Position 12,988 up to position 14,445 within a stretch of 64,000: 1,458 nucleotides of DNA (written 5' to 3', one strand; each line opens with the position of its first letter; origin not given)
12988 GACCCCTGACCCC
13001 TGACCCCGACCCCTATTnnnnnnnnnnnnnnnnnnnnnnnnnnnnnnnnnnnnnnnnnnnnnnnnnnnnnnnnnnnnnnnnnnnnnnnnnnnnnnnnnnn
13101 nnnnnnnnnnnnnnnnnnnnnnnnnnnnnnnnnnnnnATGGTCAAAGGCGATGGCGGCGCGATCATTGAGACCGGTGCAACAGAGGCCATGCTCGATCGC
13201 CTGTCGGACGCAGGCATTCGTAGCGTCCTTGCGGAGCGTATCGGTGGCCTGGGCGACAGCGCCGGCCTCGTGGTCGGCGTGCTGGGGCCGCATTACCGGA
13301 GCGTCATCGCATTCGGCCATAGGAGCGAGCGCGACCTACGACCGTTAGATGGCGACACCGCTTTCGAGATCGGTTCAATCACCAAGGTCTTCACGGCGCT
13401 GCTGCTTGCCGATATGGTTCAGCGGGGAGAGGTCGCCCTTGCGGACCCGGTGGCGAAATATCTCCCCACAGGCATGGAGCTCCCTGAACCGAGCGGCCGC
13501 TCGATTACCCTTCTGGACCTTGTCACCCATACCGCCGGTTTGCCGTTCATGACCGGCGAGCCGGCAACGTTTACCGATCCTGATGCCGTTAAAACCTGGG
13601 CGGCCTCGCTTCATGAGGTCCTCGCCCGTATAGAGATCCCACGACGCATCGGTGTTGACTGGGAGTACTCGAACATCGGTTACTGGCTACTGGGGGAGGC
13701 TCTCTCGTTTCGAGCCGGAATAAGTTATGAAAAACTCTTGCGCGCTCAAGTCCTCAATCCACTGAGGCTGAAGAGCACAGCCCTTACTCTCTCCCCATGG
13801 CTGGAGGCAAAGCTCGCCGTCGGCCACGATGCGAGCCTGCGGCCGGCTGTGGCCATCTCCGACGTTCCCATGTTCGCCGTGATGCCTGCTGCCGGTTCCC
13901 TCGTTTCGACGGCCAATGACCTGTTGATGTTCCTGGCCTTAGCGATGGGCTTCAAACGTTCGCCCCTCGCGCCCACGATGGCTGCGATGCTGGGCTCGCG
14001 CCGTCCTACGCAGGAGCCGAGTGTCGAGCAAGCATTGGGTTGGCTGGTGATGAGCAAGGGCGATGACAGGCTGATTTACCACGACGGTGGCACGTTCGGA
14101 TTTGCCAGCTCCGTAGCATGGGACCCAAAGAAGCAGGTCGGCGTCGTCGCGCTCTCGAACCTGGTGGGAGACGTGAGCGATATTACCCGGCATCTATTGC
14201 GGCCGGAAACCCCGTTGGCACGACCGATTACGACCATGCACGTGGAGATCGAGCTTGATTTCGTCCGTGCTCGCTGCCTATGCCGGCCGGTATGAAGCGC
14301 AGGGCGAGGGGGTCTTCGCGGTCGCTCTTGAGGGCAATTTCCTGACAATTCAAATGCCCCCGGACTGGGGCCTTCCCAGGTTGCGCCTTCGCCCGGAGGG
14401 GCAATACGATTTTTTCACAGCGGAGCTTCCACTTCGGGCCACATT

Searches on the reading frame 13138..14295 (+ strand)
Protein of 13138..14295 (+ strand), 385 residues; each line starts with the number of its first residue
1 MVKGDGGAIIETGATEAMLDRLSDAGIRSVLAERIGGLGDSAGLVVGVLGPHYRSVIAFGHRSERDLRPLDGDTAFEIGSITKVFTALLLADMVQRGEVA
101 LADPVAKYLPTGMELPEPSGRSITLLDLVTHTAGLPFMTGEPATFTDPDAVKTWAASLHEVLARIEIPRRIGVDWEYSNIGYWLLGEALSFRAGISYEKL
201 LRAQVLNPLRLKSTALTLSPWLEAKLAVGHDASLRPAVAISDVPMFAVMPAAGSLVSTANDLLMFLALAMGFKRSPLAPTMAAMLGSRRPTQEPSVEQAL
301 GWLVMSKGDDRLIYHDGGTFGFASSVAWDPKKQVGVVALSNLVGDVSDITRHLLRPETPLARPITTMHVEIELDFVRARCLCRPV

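Call 45: search_protein_families(library=pfam, proteins=[window:13138-14295:+], max_evalue=0.0001)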
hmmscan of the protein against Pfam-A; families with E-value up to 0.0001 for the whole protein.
window:13138-14295:+ (385 aa): 1 family
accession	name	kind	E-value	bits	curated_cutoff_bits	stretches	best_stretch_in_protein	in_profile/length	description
PF00144.29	Beta-lactamase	-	1.5e-57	195.7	27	1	57-347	31-316/329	Beta-lactamase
